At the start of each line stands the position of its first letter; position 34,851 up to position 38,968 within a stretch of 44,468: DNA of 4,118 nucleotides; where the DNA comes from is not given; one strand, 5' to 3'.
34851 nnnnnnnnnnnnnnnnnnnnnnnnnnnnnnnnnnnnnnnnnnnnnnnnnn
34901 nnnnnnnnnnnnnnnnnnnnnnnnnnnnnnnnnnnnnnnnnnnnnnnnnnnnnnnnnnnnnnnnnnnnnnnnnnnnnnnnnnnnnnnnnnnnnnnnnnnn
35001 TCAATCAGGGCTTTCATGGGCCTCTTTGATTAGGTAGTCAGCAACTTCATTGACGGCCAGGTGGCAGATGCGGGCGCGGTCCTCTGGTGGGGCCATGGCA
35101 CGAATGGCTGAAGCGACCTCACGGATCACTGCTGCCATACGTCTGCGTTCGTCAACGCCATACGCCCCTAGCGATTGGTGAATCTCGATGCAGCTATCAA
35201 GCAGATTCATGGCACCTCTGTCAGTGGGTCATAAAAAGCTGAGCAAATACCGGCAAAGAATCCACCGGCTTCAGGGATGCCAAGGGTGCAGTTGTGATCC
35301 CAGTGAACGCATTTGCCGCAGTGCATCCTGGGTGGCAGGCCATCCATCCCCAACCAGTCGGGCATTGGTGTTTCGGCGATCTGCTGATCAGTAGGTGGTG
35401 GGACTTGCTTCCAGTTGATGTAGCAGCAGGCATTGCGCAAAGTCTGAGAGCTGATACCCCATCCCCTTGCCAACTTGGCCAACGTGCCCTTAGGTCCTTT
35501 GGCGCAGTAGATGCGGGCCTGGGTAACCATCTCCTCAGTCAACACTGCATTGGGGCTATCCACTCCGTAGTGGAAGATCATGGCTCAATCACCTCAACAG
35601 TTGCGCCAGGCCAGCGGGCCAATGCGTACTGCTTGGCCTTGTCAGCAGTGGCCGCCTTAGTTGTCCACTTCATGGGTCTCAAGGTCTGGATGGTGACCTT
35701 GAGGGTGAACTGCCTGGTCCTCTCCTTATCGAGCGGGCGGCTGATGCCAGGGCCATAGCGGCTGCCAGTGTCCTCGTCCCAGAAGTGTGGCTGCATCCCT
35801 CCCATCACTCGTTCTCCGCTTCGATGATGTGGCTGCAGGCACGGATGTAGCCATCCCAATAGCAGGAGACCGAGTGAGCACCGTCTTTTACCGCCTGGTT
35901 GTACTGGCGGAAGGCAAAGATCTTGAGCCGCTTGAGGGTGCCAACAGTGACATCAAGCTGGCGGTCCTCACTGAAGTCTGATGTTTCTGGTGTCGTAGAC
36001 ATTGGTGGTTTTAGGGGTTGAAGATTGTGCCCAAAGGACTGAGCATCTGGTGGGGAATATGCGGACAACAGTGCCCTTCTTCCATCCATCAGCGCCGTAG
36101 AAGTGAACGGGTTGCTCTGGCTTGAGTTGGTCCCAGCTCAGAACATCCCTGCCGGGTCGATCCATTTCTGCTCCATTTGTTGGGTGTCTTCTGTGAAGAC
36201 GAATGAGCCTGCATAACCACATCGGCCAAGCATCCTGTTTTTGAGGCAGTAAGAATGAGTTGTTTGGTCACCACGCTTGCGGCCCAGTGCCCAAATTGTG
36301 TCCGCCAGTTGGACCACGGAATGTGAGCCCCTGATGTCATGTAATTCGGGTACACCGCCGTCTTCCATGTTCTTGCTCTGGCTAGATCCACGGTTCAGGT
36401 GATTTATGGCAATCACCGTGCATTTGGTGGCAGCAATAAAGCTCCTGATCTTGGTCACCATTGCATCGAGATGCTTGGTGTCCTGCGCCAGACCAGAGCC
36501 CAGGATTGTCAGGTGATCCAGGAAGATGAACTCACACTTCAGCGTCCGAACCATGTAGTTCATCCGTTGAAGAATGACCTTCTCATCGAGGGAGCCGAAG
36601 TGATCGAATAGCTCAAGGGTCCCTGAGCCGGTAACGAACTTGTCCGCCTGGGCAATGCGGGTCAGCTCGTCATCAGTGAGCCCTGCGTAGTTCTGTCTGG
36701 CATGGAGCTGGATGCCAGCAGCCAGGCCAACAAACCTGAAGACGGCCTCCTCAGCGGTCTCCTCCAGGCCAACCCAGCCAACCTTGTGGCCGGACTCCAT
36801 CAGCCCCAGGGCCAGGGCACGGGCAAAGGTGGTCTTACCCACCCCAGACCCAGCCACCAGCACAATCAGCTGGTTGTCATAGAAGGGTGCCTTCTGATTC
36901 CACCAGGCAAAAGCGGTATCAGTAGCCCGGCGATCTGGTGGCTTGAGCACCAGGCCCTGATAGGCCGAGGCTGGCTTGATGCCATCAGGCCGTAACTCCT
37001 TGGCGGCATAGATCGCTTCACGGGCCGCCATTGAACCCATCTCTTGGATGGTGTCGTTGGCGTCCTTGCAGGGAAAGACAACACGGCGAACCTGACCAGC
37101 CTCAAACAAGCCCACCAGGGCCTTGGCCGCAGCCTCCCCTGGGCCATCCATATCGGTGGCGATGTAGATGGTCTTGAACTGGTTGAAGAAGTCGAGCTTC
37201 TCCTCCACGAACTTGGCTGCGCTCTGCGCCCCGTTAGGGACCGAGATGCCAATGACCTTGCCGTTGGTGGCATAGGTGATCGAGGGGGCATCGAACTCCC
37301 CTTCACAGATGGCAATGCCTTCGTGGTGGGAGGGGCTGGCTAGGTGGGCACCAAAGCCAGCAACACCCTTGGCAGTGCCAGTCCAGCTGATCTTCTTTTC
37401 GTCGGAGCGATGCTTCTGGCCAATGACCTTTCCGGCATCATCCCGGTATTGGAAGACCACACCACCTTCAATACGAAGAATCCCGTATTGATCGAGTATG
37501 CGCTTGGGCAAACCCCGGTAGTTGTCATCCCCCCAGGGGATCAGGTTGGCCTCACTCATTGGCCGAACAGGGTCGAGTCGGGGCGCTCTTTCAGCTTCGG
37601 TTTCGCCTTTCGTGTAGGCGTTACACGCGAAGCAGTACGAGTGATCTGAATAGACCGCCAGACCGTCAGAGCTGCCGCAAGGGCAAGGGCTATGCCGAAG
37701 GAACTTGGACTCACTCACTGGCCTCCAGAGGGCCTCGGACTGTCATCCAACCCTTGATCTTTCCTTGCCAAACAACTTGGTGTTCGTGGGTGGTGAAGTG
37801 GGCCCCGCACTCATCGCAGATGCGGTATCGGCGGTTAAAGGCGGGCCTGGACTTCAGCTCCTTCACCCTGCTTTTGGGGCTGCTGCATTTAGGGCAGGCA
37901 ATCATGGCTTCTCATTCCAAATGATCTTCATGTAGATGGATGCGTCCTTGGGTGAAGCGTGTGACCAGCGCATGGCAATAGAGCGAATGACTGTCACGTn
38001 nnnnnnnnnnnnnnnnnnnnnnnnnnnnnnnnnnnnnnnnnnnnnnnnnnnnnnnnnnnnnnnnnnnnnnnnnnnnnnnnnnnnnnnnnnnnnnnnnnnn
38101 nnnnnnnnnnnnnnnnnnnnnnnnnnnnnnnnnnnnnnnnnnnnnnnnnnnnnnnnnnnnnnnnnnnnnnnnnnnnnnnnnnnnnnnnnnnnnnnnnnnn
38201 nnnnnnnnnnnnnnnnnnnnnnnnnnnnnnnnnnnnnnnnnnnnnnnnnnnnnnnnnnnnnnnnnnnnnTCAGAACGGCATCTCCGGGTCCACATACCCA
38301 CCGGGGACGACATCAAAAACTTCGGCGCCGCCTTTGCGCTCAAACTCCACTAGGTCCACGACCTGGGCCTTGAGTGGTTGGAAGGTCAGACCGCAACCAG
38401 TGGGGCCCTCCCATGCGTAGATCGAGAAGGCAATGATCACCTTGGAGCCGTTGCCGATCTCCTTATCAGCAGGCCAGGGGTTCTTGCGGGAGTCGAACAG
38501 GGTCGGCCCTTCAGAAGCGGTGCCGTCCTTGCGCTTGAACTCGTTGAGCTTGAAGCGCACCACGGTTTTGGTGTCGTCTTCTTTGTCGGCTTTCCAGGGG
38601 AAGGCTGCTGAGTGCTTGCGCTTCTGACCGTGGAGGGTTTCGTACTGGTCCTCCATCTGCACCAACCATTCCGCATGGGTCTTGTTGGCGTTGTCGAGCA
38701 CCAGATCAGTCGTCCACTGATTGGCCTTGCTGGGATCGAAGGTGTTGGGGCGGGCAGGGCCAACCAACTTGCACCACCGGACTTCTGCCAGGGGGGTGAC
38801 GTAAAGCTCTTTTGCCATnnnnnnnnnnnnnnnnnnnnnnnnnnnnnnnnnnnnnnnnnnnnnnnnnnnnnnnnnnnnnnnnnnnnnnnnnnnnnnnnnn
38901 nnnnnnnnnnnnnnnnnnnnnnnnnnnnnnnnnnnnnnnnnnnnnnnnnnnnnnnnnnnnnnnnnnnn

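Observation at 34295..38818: T7-type replisome module without a DNA polymerase gene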

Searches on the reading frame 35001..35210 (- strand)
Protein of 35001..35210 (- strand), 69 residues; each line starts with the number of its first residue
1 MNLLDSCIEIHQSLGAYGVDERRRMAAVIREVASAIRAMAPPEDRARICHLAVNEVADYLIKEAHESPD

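Call 5: search_protein_families(library=pfam, proteins=[window:35001-35210:-], max_evalue=0.1)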
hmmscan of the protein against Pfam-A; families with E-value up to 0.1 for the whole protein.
window:35001-35210:- (69 aa): 1 family
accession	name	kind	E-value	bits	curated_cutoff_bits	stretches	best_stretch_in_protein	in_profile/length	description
PF14581.11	SseB_C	-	0.044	14.4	22.5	1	18-63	53-99/106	SseB protein C-terminal domain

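Call 9: search_protein_families(library=phrogs, proteins=[window:35001-35210:-], max_evalue=0.01)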
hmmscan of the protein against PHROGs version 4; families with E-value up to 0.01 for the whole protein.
window:35001-35210:- (69 aa): 0 families

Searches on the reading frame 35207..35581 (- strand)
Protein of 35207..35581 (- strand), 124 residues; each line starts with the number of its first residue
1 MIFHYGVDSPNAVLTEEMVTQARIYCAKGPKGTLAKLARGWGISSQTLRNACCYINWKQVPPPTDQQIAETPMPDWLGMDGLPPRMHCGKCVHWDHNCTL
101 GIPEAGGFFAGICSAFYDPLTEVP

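Call 5: search_protein_families(library=pfam, proteins=[window:35207-35581:-], max_evalue=0.1)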
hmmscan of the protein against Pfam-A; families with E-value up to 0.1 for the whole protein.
window:35207-35581:- (124 aa): 2 families
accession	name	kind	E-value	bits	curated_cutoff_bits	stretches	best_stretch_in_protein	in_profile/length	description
PF06892.16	Phage_CP76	-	0.053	13.8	26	1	26-53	10-37/146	Phage regulatory protein CII (CP76)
PF16839.10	Antimicrobial25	-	0.071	13.6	27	0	26-52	2-28/54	Nematode antimicrobial peptide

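Call 9: search_protein_families(library=phrogs, proteins=[window:35207-35581:-], max_evalue=0.01)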
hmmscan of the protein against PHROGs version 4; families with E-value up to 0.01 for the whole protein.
window:35207-35581:- (124 aa): 0 families

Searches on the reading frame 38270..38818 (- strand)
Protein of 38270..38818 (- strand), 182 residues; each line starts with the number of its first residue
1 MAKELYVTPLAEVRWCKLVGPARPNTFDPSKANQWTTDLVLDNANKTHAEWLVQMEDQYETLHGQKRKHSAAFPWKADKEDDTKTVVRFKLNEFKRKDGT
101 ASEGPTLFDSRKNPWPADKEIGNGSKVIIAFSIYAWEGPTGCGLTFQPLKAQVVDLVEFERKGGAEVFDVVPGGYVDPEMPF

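Call 5: search_protein_families(library=pfam, proteins=[window:38270-38818:-], max_evalue=0.1)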
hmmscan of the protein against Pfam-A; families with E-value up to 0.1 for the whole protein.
window:38270-38818:- (182 aa): 0 families

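Call 9: search_protein_families(library=phrogs, proteins=[window:38270-38818:-], max_evalue=0.01)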
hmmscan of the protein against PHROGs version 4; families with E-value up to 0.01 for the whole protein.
window:38270-38818:- (182 aa): 1 family
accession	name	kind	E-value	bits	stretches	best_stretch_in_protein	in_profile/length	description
phrog_112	-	DNA, RNA and nucleotide metabolism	5.4e-14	53.5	1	5-179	21-202/265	Gp2.5-like ssDNA binding protein and ssDNA annealing protein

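Call 87: search_solved_structures(query=window:38270-38818:-, max_evalue=1)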
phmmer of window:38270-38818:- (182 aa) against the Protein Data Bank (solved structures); distinct sequences matched with E-value up to 1: 1.
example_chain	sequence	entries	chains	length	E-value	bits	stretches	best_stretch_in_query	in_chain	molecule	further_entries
1je5_A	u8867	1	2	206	0.3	14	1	81-167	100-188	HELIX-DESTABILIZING PROTEIN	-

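Call 95: find_homologous_proteins(query=window:38270-38818:-, max_evalue=0.001)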
Query window:38270-38818:- (182 aa): 62 proteins with E <= 0.001 among 85 candidates.
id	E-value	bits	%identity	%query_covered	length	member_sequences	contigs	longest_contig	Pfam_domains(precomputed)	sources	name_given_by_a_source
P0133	1.2e-111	389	90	100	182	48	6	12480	-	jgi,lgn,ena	jgi:hypothetical protein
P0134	9.5e-109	379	88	100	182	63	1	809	-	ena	-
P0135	3.1e-76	273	65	99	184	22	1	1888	-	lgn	-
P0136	3.4e-75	270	64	100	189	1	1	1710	-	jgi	jgi:hypothetical protein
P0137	4.6e-72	260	65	98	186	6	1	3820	-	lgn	-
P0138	1.1e-71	259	65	100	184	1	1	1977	-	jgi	jgi:hypothetical protein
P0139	2.6e-70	254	61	100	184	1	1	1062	-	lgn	-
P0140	3.7e-69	250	63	100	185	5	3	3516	-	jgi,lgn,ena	jgi:hypothetical protein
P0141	1.2e-68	249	61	97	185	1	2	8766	-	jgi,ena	jgi:hypothetical protein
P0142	1.8e-68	248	62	96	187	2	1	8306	-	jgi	jgi:hypothetical protein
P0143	3.0e-65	238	61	98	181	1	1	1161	-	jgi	jgi:hypothetical protein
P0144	2.2e-64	235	59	100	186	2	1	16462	-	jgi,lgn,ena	-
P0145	3.9e-64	234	61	100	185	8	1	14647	-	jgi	jgi:hypothetical protein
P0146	6.2e-64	233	60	98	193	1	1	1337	-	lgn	-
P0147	3.8e-63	231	58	100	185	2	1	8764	-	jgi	jgi:hypothetical protein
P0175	4.8e-44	168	50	88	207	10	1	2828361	-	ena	-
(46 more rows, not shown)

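Call 96: find_encoding_contigs(protein=P0175, flank=10000, max_places=3)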
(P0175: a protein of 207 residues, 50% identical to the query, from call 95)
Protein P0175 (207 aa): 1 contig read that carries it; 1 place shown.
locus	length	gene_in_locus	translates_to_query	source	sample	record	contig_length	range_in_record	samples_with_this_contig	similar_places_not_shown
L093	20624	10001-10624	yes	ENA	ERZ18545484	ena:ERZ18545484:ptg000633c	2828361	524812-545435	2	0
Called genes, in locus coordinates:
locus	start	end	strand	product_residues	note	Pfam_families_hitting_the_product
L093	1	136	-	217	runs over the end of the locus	-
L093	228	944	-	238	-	-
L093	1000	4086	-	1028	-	PF08273:Zn_Ribbon_Prim, PF19898:DUF6371 (weak)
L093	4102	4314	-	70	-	-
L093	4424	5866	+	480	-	PF00270:DEAD (weak), PF04851:ResIII, PF00271:Helicase_C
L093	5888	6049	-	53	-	-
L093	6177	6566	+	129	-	PF08774:VRR_NUC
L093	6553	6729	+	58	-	-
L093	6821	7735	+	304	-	-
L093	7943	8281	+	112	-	-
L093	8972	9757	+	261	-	-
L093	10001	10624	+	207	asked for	-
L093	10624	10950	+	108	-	-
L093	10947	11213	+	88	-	-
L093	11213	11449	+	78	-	PF12728:HTH_17 (weak)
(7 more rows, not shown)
